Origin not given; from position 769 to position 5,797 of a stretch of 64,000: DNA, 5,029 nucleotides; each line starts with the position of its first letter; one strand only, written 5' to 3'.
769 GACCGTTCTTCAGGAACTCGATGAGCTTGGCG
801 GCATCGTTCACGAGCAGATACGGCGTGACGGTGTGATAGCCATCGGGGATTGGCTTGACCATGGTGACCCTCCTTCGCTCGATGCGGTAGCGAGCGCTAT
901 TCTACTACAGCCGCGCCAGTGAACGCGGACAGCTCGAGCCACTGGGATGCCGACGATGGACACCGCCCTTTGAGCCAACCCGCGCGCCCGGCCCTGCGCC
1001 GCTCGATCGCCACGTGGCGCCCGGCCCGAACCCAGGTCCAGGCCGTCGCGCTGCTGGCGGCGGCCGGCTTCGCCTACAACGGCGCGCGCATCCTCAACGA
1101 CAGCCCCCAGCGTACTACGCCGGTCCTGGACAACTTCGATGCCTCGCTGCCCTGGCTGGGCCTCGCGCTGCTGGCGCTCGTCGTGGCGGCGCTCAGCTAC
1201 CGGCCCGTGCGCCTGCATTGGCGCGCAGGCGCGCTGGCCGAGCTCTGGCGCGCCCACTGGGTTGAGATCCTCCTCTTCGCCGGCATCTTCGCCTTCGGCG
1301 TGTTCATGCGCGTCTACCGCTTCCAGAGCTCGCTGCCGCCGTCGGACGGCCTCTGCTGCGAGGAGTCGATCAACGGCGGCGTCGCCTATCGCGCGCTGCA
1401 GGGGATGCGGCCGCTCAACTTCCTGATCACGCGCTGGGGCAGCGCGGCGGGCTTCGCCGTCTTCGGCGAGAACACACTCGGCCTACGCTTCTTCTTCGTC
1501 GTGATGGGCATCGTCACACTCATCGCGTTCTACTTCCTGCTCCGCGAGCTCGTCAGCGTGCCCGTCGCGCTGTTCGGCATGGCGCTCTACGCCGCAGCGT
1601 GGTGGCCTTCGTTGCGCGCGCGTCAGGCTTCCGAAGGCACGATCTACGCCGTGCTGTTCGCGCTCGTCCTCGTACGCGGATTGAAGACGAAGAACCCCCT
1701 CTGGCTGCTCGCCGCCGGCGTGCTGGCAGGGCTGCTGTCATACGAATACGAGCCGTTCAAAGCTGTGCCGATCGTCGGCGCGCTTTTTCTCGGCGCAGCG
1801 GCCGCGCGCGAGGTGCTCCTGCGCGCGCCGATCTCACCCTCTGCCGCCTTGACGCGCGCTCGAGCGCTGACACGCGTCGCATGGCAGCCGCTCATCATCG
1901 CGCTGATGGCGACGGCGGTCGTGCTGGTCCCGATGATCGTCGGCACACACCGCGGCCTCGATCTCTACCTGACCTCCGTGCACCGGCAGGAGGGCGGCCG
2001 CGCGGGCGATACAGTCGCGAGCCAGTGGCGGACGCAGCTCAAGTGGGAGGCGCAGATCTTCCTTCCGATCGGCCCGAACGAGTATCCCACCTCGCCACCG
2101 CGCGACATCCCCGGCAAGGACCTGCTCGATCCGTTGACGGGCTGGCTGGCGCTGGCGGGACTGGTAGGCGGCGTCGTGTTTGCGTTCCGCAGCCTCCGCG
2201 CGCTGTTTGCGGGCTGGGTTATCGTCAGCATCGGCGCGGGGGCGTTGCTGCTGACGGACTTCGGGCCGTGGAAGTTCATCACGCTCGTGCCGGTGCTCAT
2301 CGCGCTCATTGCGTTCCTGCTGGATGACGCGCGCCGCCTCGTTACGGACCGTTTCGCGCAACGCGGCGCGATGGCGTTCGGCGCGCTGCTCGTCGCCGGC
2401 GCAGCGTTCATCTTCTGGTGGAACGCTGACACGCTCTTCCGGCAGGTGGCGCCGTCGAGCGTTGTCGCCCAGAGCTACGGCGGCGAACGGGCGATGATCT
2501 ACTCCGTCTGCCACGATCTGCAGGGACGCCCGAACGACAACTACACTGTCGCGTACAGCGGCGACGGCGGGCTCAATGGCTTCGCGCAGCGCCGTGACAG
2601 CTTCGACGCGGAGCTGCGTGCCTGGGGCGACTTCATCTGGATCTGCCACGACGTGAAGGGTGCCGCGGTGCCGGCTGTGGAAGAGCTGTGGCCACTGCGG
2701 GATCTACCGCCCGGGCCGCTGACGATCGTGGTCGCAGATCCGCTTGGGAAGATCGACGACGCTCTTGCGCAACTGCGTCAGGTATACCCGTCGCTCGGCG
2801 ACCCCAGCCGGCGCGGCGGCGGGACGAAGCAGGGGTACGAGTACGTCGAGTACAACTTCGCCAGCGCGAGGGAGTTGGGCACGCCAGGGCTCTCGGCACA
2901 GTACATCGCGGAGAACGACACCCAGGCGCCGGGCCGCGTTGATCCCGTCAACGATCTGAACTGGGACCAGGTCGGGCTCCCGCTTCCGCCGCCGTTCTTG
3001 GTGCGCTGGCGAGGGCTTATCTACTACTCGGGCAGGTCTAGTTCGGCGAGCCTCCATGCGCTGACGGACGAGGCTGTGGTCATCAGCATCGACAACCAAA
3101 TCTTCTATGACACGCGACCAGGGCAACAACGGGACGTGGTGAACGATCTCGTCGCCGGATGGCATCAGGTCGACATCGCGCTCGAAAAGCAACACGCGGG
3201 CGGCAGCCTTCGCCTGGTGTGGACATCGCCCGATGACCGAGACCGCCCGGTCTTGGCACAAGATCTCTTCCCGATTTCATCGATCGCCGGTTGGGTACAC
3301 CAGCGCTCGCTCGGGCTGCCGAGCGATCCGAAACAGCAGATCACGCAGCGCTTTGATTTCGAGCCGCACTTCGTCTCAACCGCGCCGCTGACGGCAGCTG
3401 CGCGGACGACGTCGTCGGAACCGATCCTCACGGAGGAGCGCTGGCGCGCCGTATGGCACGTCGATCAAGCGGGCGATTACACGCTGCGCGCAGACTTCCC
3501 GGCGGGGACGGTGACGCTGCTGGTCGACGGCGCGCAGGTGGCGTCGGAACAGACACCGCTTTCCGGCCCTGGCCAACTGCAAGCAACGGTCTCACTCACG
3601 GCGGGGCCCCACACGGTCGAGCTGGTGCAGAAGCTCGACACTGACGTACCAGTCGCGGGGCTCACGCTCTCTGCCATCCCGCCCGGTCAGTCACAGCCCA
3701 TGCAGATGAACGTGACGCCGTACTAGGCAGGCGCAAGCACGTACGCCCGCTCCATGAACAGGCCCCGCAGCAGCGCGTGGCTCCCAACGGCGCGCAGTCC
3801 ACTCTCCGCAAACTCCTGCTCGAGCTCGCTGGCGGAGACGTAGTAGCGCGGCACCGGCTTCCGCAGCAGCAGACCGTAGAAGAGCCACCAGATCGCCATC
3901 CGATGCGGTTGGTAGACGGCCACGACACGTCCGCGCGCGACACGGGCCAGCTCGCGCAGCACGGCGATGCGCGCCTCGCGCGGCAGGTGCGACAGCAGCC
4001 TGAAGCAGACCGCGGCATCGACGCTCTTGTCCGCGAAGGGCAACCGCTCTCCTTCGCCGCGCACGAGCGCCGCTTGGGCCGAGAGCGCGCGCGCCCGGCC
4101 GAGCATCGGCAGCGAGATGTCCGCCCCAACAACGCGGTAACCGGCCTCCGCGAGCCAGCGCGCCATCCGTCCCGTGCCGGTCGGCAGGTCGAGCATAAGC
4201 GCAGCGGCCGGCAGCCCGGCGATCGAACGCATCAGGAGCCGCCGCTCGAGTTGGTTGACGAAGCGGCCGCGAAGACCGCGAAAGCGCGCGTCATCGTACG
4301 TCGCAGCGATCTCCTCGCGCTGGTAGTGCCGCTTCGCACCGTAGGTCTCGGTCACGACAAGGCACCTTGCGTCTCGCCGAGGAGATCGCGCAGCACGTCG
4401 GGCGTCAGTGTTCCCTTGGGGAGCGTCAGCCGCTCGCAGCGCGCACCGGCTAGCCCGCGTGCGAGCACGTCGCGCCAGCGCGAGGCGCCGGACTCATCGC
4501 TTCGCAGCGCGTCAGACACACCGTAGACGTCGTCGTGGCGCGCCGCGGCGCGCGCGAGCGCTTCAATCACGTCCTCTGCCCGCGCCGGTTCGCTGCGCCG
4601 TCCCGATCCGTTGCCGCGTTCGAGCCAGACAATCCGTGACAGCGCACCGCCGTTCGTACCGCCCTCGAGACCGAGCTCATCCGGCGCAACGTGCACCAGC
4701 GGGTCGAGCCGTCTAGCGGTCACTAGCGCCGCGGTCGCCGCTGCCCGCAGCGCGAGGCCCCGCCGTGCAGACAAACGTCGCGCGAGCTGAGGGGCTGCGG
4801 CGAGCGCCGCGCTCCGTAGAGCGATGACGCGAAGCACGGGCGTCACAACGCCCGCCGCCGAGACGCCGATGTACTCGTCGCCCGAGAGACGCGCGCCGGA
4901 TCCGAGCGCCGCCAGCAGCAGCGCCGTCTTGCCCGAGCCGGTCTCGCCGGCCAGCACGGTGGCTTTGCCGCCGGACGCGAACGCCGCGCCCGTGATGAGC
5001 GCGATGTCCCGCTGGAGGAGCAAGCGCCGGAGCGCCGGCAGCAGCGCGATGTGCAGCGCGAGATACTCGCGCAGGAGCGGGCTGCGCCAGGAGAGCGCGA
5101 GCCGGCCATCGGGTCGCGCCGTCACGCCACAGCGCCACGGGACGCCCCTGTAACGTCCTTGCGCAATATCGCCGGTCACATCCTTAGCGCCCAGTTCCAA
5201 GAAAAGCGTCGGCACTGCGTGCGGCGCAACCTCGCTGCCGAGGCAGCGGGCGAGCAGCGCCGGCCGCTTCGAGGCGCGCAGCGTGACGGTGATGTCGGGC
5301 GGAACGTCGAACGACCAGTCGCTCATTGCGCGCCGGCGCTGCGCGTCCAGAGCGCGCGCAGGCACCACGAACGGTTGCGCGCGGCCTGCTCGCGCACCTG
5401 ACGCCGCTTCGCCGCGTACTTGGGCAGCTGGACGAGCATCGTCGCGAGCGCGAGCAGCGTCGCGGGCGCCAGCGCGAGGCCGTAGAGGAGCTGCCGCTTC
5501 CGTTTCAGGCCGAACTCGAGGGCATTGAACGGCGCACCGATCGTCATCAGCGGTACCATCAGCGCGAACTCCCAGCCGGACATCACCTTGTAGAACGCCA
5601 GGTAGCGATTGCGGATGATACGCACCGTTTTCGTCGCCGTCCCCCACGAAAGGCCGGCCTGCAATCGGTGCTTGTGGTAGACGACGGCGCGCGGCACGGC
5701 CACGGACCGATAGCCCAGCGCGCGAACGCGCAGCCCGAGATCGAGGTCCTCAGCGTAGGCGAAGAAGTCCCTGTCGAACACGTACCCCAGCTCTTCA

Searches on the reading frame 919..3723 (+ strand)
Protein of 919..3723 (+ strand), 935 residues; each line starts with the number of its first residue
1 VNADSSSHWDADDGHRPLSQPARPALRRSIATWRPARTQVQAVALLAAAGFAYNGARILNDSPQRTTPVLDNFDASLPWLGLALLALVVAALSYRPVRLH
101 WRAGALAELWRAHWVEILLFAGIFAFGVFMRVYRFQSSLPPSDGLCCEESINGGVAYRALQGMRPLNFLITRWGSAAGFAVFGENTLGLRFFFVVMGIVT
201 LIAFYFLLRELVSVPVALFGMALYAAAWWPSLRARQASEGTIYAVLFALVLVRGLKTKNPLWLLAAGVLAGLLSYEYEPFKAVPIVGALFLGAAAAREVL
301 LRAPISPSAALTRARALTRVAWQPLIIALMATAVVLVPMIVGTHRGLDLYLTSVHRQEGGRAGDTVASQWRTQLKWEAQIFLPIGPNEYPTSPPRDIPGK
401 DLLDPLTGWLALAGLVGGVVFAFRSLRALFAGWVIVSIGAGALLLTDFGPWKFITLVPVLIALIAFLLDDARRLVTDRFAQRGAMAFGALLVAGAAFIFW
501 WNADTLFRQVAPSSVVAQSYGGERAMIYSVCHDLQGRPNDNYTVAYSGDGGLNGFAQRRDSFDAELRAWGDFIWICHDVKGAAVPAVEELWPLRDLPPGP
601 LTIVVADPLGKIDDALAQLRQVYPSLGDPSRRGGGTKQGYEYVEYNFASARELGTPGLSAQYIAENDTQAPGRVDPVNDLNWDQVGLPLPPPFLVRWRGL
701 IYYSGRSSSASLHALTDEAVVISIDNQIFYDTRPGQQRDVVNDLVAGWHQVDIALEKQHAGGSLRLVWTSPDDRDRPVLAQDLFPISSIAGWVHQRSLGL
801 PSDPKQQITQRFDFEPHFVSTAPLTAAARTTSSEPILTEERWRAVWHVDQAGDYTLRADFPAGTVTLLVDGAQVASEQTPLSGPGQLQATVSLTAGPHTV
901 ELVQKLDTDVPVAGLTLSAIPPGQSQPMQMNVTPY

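Call 7: search_protein_families(library=pfam, proteins=[window:919-3723:+], max_evalue=1)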
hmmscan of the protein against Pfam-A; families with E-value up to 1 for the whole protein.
window:919-3723:+ (935 aa): 2 families
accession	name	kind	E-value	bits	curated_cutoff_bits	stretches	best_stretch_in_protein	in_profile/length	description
PF13231.12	PMT_2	-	2.6e-06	28.2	26.1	1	171-304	6-141/160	Dolichyl-phosphate-mannose-protein mannosyltransferase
PF16640.11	Big_3_5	-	0.00071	20.5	35.5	1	857-901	26-66/88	Bacterial Ig-like domain (group 3)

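Call 9: search_protein_families(library=ncbifam, proteins=[window:919-3723:+], max_evalue=1)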
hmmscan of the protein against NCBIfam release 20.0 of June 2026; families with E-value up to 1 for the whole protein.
window:919-3723:+ (935 aa): 0 families

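Call 17: find_homologous_proteins(query=window:919-3723:+, max_evalue=0.001)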
Query window:919-3723:+ (935 aa): 53 proteins with E <= 0.001 among 8000 candidates.
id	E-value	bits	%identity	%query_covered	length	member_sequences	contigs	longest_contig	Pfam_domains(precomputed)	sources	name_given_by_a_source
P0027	0.0e+0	1787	88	96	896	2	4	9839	PF13231.13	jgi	jgi:hypothetical protein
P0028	0.0e+0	1408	68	99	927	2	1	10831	PF13231.13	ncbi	-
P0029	0.0e+0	1405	69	98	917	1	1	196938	PF13231.13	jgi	jgi:hypothetical protein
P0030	0.0e+0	1350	66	98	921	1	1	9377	PF13231.13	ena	-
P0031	0.0e+0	1344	67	98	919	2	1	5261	-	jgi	jgi:hypothetical protein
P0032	0.0e+0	1151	57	96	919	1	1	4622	PF13231.13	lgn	-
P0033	0.0e+0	1138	59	94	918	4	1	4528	-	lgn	-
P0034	0.0e+0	1080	55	94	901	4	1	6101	PF13231.13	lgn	-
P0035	0.0e+0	1064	56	96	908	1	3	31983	PF07691.18,PF13231.13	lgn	-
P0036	0.0e+0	1056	54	99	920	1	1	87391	PF07691.18,PF13231.13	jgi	jgi:hypothetical protein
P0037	0.0e+0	1026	54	94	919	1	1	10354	PF13231.13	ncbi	-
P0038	0.0e+0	1023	52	94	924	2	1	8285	PF13231.13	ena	-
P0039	7.2e-287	972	51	94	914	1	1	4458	PF13231.13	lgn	-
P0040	1.4e-279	948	49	98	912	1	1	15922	PF13231.13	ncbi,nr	ncbi:MAG: glycosyltransferase family 39 protein [Chloroflexi bacterium]|nr:glycosyltransferase famil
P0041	1.4e-277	942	51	96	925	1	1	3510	-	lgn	-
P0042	5.5e-276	936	50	96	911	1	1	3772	PF13231.13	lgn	-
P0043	1.4e-272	925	49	96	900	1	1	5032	PF13231.13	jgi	jgi:hypothetical protein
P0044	6.8e-270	916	48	98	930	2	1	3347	PF13231.13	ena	-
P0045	1.0e-269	916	49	97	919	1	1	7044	PF13231.13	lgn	-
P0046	6.5e-268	910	50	94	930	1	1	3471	PF07691.18,PF13231.13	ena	-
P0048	1.2e-264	899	49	94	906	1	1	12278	PF13231.13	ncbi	-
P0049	1.3e-263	896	46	94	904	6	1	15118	PF13231.13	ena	-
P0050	2.6e-263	895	49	93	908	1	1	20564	PF07691.18,PF13231.13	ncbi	-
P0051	2.8e-262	891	46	94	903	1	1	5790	PF13231.13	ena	-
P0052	9.6e-260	883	48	94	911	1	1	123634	PF13231.13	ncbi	-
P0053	1.6e-259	882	46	94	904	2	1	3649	PF13231.13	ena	-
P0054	1.5e-256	872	47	95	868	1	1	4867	PF13231.13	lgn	-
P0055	4.5e-256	871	46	94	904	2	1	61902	PF13231.13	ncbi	-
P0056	8.2e-255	866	47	97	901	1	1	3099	PF13231.13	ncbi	-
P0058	2.2e-252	858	47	96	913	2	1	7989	PF07691.18,PF13231.13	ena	-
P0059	1.2e-251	856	60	68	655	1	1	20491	PF13231.13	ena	-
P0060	3.2e-251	854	47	98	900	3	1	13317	PF13231.13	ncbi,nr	ncbi:MAG: glycosyltransferase family 39 protein [Chloroflexi bacterium]|nr:glycosyltransferase famil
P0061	5.6e-251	854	46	96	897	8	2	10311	PF13231.13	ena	-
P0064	4.4e-239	814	52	78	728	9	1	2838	PF13231.13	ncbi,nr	ncbi:MAG: glycosyltransferase family 39 protein, partial [Chloroflexi bacterium]|nr:glycosyltransfer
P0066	7.0e-237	807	46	96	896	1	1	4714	PF13231.13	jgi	-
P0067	1.3e-221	757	45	90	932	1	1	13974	PF13231.13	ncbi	-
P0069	2.2e-181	623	39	96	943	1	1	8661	PF07691.18,PF13231.13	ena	-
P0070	5.7e-180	619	39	92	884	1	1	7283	PF13231.13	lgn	-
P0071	1.4e-175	604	39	92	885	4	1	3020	PF07691.18,PF13231.13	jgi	-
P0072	1.5e-174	601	39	93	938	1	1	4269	PF07691.18,PF13231.13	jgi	jgi:uncharacterized membrane protein (UPF0136 family)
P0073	6.8e-172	592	38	96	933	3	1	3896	PF07691.18,PF13231.13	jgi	-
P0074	8.8e-167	575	38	96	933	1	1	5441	PF07691.18,PF13231.13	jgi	jgi:hypothetical protein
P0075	2.5e-159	550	37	96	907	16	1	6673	PF13231.13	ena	-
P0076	2.8e-158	547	38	93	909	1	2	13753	PF13231.13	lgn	-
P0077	2.2e-153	531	36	96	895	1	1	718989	PF13231.13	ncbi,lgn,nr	ncbi:MAG: glycosyltransferase family 39 protein [Dehalococcoidia bacterium]|nr:glycosyltransferase f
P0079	8.1e-9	52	24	73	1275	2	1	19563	PF07691.18,PF24684.2,PF01436.28,PF25021.2,PF06739.18,PF08450.19,PF13231.13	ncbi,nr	ncbi:MAG TPA: hypothetical protein G4O02_10740 [Caldilineae bacterium]|nr:hypothetical protein [Cald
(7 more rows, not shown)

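Call 22: search_solved_structures(query=A2, max_evalue=10, show_alignments=3)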
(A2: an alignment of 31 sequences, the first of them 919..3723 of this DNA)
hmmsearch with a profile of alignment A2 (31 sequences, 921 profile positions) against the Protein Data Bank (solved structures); distinct sequences matched with E-value up to 10: 18.
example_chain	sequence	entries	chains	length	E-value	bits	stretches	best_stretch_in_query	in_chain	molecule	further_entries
6qe7_A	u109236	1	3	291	3.5e-16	61.3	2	640-770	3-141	Anti-sigma-I factor RsgI3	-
6qdi_A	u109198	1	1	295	1.4e-12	49.3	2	642-770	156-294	PA14 domain-containing protein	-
3tew_A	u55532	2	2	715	0.00032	21.7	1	632-768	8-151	Protective antigen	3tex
3tey_A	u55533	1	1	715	0.00032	21.7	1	632-768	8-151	Protective antigen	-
4nam_A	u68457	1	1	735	0.00034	21.6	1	632-768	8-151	Protective antigen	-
6zxj_A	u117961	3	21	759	0.00034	21.6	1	632-768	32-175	Protective antigen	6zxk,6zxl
3q8c_A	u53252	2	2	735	0.00034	21.6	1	632-768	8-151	Protective antigen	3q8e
1t6b_X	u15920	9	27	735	0.00034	21.6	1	632-768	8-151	Protective Antigen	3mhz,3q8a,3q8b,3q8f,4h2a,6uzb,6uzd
3tez_A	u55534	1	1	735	0.00034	21.6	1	632-768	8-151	Protective antigen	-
1acc_A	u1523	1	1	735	0.00034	21.6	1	632-768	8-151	ANTHRAX PROTECTIVE ANTIGEN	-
4ee2_A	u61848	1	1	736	0.00034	21.6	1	632-768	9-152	Protective antigen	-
6vra_B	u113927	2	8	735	0.00038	21.5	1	632-768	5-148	Protective antigen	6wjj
6vra_A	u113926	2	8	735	0.00041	21.4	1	632-768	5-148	Protective antigen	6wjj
5fr3_A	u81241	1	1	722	0.0034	18.3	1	640-768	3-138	PROTECTIVE ANTIGEN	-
36gk_A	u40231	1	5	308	0.011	16.6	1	835-911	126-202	RTX protein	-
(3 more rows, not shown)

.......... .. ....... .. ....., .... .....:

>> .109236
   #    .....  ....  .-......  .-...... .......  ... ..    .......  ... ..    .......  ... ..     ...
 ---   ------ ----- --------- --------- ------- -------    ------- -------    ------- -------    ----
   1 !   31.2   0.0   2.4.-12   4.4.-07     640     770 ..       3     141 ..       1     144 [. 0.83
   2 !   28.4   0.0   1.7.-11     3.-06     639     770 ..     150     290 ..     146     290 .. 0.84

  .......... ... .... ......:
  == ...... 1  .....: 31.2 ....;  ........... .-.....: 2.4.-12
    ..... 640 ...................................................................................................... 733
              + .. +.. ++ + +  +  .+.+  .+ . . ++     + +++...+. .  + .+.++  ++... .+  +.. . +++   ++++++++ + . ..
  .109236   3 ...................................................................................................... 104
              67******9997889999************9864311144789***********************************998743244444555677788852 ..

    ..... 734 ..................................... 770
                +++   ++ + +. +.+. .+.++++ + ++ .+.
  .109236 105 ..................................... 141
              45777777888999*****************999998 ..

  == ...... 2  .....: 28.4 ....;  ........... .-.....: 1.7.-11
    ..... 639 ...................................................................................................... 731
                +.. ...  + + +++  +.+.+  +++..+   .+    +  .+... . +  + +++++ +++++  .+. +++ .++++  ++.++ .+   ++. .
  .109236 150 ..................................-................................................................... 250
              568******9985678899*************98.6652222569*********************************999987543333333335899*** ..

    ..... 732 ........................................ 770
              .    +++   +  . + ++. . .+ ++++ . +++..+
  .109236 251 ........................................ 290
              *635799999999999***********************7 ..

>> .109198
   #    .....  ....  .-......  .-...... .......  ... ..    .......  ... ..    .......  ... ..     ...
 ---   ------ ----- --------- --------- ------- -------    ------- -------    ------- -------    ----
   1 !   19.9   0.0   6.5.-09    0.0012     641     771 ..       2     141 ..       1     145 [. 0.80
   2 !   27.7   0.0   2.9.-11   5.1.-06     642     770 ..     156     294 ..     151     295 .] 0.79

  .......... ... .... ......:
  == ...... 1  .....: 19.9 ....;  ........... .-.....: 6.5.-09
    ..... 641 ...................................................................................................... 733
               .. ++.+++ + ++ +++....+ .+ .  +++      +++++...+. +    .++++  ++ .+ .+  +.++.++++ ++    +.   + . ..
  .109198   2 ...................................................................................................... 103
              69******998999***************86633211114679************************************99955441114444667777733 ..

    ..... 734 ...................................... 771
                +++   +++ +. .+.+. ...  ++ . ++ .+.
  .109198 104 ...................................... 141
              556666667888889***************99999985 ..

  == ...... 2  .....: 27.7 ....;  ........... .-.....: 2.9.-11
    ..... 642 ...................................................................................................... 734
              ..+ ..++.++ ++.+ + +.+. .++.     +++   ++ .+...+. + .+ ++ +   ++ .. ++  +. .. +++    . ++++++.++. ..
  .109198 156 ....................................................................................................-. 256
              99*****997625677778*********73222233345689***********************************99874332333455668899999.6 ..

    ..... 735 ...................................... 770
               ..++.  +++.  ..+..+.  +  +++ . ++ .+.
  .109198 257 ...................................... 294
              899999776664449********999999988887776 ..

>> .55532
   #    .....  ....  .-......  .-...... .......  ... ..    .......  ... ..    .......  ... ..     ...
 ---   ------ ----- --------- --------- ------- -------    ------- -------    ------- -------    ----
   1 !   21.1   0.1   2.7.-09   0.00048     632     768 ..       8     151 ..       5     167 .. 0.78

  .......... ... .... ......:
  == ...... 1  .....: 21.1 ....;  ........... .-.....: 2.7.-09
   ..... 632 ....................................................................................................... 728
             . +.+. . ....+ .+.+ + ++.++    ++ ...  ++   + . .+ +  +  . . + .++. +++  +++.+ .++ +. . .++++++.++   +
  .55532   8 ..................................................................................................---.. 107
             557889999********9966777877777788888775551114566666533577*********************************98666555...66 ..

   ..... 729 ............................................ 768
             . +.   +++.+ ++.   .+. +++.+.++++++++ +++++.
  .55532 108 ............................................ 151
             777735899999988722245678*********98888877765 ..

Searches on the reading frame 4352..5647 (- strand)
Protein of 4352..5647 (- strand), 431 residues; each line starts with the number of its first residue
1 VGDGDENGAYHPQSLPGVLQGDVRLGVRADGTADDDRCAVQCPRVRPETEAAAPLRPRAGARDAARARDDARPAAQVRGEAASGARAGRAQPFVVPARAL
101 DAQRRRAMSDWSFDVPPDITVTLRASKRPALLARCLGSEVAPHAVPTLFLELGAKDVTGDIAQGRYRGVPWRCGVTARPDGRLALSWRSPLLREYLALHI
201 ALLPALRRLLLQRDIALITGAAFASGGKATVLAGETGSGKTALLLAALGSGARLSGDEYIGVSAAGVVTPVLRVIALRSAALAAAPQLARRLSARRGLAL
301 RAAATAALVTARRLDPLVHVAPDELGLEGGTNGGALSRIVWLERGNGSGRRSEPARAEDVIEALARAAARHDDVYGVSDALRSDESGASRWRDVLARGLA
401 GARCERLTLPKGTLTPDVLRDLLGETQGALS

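Call 11: search_protein_families(library=pfam, proteins=[window:4352-5647:-], max_evalue=0.001)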
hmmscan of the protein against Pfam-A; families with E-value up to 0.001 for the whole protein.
window:4352-5647:- (431 aa): 0 families

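Call 49: search_protein_families(library=ncbifam, proteins=[window:4352-5647:-], max_evalue=0.01)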
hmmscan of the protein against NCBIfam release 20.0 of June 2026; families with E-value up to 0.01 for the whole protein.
window:4352-5647:- (431 aa): 1 family
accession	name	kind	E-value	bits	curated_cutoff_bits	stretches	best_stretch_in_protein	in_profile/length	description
TIGR04352.1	HprK_rel_A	equivalog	1.4e-05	24.4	200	1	217-283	98-165/280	HprK-related kinase A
